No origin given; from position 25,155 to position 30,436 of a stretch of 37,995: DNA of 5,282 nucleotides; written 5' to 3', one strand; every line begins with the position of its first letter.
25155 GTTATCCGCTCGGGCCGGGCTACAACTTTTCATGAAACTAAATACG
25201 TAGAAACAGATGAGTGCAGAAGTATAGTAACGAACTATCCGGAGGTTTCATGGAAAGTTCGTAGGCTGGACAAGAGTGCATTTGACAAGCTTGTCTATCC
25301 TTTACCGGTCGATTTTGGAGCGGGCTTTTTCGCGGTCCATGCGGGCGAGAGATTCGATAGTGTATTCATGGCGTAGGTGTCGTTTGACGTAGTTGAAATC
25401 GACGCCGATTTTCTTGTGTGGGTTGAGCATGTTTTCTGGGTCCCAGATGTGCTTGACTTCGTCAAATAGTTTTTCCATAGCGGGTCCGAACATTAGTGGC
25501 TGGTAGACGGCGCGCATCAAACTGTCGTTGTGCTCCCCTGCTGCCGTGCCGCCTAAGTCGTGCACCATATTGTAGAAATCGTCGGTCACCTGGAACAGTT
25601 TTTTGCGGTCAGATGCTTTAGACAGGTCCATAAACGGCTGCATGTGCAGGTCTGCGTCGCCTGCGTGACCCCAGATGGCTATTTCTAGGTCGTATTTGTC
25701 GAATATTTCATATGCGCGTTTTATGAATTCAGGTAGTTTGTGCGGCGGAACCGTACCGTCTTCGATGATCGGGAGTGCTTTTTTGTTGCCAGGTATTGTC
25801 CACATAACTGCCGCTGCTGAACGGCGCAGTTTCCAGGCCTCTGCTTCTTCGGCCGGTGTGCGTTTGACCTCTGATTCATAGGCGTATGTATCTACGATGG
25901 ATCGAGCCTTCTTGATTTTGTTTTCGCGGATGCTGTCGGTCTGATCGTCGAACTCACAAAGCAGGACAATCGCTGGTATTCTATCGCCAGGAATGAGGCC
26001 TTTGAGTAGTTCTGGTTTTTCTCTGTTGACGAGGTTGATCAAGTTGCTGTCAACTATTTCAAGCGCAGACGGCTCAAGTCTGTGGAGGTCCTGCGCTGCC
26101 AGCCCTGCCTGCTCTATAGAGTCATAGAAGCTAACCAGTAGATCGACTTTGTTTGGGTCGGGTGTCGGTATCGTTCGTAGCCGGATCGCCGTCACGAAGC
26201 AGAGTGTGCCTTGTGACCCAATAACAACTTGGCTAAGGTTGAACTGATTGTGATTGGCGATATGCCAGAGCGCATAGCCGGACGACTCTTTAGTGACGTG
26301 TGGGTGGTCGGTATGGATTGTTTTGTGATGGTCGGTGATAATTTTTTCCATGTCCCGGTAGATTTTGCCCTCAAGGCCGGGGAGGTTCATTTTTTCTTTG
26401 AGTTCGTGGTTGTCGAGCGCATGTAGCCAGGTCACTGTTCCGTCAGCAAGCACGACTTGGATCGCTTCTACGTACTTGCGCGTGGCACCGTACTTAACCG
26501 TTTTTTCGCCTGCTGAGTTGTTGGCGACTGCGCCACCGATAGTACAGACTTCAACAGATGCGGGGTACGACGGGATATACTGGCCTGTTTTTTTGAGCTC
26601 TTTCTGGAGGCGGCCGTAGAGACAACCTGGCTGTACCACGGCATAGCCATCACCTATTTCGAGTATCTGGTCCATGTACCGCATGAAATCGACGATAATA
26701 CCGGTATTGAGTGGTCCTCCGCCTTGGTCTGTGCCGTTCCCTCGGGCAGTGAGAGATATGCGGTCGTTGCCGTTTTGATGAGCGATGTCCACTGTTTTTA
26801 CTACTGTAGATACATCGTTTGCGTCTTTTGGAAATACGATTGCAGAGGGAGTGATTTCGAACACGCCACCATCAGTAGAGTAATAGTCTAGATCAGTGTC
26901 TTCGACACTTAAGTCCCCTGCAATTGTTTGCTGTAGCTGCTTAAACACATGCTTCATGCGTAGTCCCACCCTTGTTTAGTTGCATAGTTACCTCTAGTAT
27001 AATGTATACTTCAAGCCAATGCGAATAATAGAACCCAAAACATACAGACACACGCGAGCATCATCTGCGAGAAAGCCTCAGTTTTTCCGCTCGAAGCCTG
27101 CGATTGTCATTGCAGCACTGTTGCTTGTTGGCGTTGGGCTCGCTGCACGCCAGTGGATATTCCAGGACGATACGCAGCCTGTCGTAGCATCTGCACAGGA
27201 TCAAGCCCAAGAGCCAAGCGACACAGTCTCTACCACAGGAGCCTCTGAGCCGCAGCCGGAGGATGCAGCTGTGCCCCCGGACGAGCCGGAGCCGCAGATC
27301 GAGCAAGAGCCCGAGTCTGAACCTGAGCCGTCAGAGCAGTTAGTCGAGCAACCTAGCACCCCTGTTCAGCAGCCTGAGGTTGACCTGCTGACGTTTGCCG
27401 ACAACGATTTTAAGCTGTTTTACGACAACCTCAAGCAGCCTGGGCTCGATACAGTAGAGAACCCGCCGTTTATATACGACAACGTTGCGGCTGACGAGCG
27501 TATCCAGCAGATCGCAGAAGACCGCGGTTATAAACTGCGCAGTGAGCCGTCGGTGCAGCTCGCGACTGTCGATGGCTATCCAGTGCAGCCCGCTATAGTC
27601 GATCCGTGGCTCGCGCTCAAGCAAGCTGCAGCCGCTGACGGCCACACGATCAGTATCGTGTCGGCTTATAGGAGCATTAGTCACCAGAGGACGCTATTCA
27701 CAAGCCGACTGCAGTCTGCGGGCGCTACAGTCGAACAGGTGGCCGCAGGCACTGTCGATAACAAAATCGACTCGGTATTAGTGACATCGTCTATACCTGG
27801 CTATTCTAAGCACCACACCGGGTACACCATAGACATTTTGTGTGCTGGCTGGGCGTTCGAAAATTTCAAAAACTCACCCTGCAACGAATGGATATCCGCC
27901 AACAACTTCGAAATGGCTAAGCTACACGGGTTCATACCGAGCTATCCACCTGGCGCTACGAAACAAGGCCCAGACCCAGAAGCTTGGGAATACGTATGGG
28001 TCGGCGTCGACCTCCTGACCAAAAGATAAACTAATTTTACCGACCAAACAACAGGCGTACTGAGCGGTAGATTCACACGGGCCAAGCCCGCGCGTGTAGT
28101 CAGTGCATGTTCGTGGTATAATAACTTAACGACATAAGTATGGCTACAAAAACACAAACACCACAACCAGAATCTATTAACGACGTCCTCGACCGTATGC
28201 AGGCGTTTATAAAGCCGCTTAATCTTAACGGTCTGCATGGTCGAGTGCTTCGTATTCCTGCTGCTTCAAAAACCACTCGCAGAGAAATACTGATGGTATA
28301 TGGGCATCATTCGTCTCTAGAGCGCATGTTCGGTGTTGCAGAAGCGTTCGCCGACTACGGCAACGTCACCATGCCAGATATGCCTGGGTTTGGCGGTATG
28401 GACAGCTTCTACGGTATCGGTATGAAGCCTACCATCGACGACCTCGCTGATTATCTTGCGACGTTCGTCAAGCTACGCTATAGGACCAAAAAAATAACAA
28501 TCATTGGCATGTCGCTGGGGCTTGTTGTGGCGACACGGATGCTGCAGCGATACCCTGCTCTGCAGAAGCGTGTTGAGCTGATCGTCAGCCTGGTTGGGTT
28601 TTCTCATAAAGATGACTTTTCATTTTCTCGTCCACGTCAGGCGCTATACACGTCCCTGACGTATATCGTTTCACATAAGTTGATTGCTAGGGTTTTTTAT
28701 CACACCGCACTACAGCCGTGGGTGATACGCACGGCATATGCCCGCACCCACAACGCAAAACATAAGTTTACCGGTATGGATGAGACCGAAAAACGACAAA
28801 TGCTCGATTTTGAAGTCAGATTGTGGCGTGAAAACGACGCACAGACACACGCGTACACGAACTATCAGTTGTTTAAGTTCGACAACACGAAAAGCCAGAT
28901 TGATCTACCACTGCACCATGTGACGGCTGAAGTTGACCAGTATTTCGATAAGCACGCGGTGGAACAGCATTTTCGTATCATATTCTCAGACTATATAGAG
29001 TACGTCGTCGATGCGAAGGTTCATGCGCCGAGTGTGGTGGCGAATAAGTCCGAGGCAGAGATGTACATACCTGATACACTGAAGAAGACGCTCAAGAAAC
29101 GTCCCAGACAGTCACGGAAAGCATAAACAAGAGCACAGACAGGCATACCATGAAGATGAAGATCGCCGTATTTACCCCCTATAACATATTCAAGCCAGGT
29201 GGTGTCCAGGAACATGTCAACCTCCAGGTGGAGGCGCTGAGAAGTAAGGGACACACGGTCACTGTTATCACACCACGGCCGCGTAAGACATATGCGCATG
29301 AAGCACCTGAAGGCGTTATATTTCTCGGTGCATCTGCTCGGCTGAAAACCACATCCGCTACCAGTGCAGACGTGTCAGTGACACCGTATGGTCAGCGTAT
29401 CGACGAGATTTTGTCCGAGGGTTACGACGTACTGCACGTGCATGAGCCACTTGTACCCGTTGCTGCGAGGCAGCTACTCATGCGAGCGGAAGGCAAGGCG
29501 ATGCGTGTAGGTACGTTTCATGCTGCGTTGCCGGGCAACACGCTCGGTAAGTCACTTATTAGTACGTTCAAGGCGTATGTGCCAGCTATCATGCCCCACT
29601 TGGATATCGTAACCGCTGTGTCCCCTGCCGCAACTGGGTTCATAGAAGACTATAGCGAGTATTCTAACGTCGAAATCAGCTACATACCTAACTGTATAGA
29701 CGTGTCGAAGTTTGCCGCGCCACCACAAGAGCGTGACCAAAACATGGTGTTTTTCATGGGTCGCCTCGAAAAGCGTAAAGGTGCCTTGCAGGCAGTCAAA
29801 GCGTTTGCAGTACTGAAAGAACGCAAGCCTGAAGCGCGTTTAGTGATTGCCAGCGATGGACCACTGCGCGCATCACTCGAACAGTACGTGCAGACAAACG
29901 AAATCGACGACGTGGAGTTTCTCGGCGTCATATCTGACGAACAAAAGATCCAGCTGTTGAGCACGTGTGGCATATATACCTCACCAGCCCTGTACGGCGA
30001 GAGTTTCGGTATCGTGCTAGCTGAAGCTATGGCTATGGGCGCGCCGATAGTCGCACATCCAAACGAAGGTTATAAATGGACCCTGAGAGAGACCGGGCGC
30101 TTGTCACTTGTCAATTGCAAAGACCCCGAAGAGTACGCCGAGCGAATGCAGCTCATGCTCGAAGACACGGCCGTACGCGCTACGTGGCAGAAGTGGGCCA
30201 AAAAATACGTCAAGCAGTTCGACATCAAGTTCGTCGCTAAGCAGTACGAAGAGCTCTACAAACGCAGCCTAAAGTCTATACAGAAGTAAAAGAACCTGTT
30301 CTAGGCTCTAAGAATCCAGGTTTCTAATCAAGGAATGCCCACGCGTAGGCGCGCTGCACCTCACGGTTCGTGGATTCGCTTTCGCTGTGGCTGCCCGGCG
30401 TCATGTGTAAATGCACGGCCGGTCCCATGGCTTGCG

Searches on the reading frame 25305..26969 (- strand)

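Call 62: search_protein_families(library=pfam, proteins=[window:25305-26969:-], max_evalue=0.001)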
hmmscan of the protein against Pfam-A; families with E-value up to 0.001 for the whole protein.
window:25305-26969:- (555 aa): 2 families
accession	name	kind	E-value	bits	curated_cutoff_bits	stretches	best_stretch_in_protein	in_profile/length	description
PF02913.24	FAD-oxidase_C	-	9.3e-41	140.6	21.2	1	272-519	2-247/248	FAD linked oxidases, C-terminal domain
PF01565.28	FAD_binding_4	-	1.5e-30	106.1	26.4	1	41-182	1-138/139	FAD binding domain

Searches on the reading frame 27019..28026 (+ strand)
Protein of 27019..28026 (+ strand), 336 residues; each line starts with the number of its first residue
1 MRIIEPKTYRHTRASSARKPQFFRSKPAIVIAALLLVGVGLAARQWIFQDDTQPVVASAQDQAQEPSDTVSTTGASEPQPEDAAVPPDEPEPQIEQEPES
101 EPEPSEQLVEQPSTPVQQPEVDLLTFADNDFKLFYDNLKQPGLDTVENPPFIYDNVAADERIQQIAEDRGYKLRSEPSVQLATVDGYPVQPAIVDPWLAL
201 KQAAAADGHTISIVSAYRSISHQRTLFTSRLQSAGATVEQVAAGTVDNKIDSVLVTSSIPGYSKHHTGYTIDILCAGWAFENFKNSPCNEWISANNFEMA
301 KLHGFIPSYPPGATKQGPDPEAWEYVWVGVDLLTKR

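Call 62: search_protein_families(library=pfam, proteins=[window:27019-28026:+], max_evalue=0.001)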
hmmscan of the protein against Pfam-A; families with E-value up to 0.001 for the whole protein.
window:27019-28026:+ (336 aa): 2 families
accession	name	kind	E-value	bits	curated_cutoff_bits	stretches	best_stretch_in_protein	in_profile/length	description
PF02557.22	VanY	-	8.2e-20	71.4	25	1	190-329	5-131/132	D-alanyl-D-alanine carboxypeptidase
PF05887.16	Trypan_PARP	-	0.00012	22.5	100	1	31-119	14-101/134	Procyclic acidic repetitive protein (PARP)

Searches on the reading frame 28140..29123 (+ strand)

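Call 62: search_protein_families(library=pfam, proteins=[window:28140-29123:+], max_evalue=0.001)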
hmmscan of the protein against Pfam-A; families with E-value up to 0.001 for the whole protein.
window:28140-29123:+ (328 aa): 2 families
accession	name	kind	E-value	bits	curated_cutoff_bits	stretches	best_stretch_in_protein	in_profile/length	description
PF12146.15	Hydrolase_4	-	8.1e-07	29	27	1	46-161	3-118/239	Serine aminopeptidase, S33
PF00561.26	Abhydrolase_1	-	2.8e-05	24.3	25.8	1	64-164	17-111/245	alpha/beta hydrolase fold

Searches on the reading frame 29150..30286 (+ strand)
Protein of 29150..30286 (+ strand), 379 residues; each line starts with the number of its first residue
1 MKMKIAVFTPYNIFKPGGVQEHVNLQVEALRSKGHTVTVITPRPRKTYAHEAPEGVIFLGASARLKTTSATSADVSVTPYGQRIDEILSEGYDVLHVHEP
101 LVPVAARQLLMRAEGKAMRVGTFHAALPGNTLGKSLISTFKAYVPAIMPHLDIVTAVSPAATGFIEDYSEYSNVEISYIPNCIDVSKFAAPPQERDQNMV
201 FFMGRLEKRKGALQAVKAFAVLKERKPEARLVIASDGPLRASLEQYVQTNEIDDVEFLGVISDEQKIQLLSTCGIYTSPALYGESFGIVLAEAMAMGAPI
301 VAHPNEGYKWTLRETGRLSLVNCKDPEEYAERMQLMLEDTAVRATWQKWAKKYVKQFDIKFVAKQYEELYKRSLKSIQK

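Call 62: search_protein_families(library=pfam, proteins=[window:29150-30286:+], max_evalue=0.001)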
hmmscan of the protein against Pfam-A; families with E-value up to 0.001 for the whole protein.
window:29150-30286:+ (379 aa): 5 families
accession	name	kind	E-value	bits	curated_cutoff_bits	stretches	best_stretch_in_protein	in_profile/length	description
PF00534.26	Glycos_transf_1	-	3.1e-33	115.2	26.4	1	192-352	10-171/172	Glycosyl transferases group 1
PF13692.12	Glyco_trans_1_4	-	6.7e-26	91.7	27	1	199-339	3-142/142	Glycosyl transferases group 1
PF13439.12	Glyco_transf_4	-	3.5e-18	66.6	28.5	1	16-186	1-169/170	Glycosyltransferase Family 4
PF13579.12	Glyco_trans_4_4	-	1.4e-12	48.7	29.7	1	17-181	1-157/158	Glycosyl transferase 4-like domain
PF20706.3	GT4-conflict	-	1.8e-07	31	26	1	174-352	175-350/385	Family 4 Glycosyltransferase in conflict systems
